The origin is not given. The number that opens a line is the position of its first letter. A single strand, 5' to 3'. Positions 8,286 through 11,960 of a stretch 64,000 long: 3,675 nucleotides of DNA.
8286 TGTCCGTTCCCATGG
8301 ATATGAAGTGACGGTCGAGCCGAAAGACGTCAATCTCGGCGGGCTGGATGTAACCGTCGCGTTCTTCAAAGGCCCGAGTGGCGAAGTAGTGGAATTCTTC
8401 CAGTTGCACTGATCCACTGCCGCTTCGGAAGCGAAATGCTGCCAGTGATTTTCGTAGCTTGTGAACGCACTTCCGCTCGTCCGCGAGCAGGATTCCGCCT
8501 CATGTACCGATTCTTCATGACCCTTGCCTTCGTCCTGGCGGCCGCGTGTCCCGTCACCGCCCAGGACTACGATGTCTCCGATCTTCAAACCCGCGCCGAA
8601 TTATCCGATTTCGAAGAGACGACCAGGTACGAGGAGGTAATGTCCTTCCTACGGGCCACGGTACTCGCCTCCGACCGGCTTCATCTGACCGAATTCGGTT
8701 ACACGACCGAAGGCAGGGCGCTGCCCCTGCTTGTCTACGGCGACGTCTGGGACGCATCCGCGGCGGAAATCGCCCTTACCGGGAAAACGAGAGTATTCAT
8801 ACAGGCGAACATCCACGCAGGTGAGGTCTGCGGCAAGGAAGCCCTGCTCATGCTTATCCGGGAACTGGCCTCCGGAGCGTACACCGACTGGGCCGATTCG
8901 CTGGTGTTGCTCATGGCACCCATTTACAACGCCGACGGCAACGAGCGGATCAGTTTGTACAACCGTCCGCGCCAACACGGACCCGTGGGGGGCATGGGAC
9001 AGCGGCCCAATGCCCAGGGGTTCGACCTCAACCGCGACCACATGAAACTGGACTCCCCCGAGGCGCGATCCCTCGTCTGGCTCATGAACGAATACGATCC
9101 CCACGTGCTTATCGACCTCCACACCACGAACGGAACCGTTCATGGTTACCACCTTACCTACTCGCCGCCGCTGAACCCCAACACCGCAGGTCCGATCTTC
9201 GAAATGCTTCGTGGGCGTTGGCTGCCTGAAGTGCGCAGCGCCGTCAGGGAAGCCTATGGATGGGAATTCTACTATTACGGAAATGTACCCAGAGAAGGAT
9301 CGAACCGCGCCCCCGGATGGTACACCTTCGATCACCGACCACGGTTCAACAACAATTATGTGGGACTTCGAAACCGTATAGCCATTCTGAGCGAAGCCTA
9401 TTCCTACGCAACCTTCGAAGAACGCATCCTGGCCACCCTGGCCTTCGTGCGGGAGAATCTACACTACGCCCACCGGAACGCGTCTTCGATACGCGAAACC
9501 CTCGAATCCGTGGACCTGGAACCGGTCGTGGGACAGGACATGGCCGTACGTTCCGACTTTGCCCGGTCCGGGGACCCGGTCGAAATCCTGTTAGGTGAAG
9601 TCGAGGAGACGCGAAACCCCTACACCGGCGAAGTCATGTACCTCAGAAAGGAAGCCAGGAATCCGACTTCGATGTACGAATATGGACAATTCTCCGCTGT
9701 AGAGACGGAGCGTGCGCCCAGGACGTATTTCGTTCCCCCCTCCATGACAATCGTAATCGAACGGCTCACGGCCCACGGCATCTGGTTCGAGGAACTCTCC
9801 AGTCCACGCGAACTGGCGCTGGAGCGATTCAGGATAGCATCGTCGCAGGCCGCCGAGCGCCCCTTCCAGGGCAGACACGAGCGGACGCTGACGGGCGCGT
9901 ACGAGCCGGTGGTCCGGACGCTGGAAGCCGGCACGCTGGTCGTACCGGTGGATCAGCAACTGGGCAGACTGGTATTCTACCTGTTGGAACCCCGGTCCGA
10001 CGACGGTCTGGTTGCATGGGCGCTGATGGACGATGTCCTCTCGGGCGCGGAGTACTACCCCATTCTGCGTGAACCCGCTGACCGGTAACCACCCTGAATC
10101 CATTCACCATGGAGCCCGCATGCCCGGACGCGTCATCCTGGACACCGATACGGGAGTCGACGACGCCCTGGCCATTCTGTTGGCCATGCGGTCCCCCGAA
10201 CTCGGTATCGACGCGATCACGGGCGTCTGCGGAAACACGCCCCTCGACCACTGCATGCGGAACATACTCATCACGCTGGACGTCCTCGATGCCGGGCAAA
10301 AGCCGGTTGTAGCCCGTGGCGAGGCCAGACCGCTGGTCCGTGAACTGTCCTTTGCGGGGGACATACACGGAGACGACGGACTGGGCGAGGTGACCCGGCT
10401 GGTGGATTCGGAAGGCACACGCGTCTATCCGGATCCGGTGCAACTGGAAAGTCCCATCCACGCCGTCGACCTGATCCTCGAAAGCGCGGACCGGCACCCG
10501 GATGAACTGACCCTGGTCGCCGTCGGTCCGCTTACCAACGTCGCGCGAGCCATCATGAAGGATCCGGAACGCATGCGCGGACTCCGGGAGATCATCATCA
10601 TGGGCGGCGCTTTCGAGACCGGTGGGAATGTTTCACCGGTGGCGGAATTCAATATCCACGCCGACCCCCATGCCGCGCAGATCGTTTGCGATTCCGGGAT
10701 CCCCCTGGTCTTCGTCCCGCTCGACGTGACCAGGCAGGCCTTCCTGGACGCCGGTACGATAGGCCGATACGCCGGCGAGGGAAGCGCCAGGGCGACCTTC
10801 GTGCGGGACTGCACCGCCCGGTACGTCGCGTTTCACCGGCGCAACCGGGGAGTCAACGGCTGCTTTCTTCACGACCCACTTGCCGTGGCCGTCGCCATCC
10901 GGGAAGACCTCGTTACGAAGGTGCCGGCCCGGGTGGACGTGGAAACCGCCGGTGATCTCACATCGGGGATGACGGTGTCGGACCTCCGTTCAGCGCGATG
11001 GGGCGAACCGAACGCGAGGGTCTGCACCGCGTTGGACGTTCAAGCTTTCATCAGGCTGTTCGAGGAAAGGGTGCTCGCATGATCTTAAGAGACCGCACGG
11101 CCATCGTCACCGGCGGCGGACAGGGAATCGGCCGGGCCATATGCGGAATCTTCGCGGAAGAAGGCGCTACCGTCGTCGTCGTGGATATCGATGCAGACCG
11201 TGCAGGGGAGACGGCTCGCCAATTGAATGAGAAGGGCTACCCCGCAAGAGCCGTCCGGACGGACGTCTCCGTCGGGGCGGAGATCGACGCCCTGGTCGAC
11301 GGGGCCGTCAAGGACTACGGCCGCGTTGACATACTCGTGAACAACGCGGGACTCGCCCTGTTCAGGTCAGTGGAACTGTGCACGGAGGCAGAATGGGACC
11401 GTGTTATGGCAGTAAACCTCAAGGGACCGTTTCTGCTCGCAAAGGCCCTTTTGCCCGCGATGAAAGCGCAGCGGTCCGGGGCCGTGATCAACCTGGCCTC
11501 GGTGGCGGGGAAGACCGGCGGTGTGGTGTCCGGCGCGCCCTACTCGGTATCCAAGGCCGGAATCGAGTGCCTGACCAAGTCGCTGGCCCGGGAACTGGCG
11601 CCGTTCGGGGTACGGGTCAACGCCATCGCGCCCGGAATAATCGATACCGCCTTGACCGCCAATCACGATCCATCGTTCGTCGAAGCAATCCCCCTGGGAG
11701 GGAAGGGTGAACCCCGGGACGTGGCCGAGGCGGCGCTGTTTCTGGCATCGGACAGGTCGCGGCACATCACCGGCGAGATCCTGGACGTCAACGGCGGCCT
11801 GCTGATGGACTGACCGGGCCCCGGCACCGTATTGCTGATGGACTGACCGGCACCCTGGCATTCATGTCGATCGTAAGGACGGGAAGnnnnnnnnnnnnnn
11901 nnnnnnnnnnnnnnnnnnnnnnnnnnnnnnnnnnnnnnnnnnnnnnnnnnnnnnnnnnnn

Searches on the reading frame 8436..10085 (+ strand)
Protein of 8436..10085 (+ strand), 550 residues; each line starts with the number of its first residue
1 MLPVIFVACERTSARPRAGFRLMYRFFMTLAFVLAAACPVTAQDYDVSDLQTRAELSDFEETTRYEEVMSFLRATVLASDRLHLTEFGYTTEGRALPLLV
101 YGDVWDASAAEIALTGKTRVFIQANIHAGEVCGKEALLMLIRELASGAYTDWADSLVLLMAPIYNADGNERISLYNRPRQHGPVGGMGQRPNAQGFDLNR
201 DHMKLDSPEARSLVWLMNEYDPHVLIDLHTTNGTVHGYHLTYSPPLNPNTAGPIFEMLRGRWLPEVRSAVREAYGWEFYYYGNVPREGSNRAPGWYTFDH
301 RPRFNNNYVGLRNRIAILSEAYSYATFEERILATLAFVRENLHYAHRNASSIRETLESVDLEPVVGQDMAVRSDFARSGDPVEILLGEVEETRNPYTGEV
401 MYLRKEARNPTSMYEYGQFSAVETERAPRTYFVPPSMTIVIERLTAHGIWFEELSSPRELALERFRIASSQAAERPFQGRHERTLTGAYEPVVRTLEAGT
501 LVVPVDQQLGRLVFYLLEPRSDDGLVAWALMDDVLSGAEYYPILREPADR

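Call 17: search_protein_families(library=pfam, proteins=[window:8436-10085:+], max_evalue=0.001)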
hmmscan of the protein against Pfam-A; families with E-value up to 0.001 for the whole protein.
window:8436-10085:+ (550 aa): 1 family
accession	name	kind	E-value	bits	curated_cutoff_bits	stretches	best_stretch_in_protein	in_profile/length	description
PF00246.29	Peptidase_M14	-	1.6e-15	57.9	21.6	1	78-205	12-136/286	Zinc carboxypeptidase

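Call 28: search_protein_families(library=ncbifam, proteins=[window:8436-10085:+], max_evalue=0.00001)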
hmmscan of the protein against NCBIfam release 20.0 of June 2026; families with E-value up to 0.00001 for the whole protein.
window:8436-10085:+ (550 aa): 0 families

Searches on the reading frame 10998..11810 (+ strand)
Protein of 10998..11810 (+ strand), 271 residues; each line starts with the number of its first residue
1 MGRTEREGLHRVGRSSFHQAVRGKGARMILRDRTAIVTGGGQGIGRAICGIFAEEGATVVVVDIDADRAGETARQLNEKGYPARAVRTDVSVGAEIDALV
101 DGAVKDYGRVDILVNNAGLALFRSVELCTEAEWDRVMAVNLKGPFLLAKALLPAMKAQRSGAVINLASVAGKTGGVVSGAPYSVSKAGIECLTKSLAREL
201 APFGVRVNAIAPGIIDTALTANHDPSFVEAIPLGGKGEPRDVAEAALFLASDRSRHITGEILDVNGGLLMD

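Call 3: search_protein_families(library=pfam, proteins=[window:10998-11810:+], max_evalue=0.1)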
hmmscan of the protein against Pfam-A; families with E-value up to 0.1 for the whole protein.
window:10998-11810:+ (271 aa): 9 families
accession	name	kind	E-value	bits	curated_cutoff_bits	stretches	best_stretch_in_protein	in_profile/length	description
PF13561.12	adh_short_C2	-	1.1e-63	215.4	27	1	42-268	6-235/236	Enoyl-(Acyl carrier protein) reductase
PF00106.31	adh_short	-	2.7e-60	203.6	26.6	1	34-223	2-190/195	short chain dehydrogenase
PF08659.16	KR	-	9.8e-13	48.9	22.6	1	34-194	2-161/180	KR domain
PF23441.1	SDR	-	8.3e-06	25.8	27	1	137-267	119-254/258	SDR-like rossmann domain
PF08643.16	DUF1776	-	0.0058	16.5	25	1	125-218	108-202/294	Fungal family of unknown function (DUF1776)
PF13241.12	NAD_binding_7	-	0.0059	17.6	22.1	0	30-117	5-92/104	Putative NAD(P)-binding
PF02254.24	TrkA_N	-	0.029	15.1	23.8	1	36-82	2-43/116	TrkA-N domain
PF02737.24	3HCDH_N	-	0.029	14.7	22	1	37-78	4-44/180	3-hydroxyacyl-CoA dehydrogenase, NAD binding domain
PF01370.27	Epimerase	-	0.031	14.1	20.9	1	36-198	2-158/240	NAD dependent epimerase/dehydratase family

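Call 28: search_protein_families(library=ncbifam, proteins=[window:11079-11810:+], max_evalue=0.00001)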
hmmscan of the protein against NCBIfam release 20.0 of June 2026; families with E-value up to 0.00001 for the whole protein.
window:11079-11810:+ (244 aa): 233 families (the best 25 are shown)
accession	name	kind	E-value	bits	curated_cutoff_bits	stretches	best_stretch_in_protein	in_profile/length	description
NF004198.0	PRK05653.1-3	equivalog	7.9e-79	264.6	296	1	2-243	4-248/248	3-oxoacyl-ACP reductase FabG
NF005559.1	PRK07231.1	subfamily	3.5e-72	242.9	215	1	3-242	2-248/249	glucose 1-dehydrogenase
NF009466.0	PRK12826.1-2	subfamily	1e-67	228.2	222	1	5-242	3-245/248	3-oxoacyl-ACP reductase FabG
NF004791.0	PRK06138.1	equivalog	5.3e-65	219.2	312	1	1-242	1-250/252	SDR family oxidoreductase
TIGR01830.1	3oxo_ACP_reduc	equivalog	9.7e-65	218.6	297.75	1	8-241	1-238/239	3-oxoacyl-[acyl-carrier-protein] reductase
NF004197.0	PRK05653.1-1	equivalog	7.5e-62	209.2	332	1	2-243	4-248/249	3-oxoacyl-ACP reductase FabG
NF052558.1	MBtsdlDhBudC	equivalog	2.6e-60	204.1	270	1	4-241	2-241/250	meso-2,3-butanediol dehydrogenase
NF004818.0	PRK06172.1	equivalog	2.6e-60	203.9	336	1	2-241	4-250/253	SDR family oxidoreductase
NF009093.0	PRK12429.1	subfamily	5e-59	199.7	258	1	2-195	2-194/259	3-hydroxybutyrate dehydrogenase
NF009468.0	PRK12826.1-4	equivalog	1.7e-58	198.4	318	1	3-242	5-248/256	SDR family oxidoreductase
NF005853.0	PRK07774.1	equivalog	2.2e-58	197.6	303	1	3-243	4-248/250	SDR family oxidoreductase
NF006070.0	PRK08213.1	subfamily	1.1e-56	192.2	279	1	3-241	10-256/259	gluconate 5-dehydrogenase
NF005067.0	PRK06484.1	equivalog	1.9e-56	191.7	713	1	4-241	8-251/524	short chain dehydrogenase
NF005309.0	PRK06841.1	subfamily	2.4e-56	191.1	286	1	3-241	13-252/255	GolD/DthD family dehydrogenase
TIGR03206.1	benzo_BadH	equivalog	6.7e-56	189.4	431.2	1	3-243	1-250/250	2-hydroxycyclohexanecarboxyl-CoA dehydrogenase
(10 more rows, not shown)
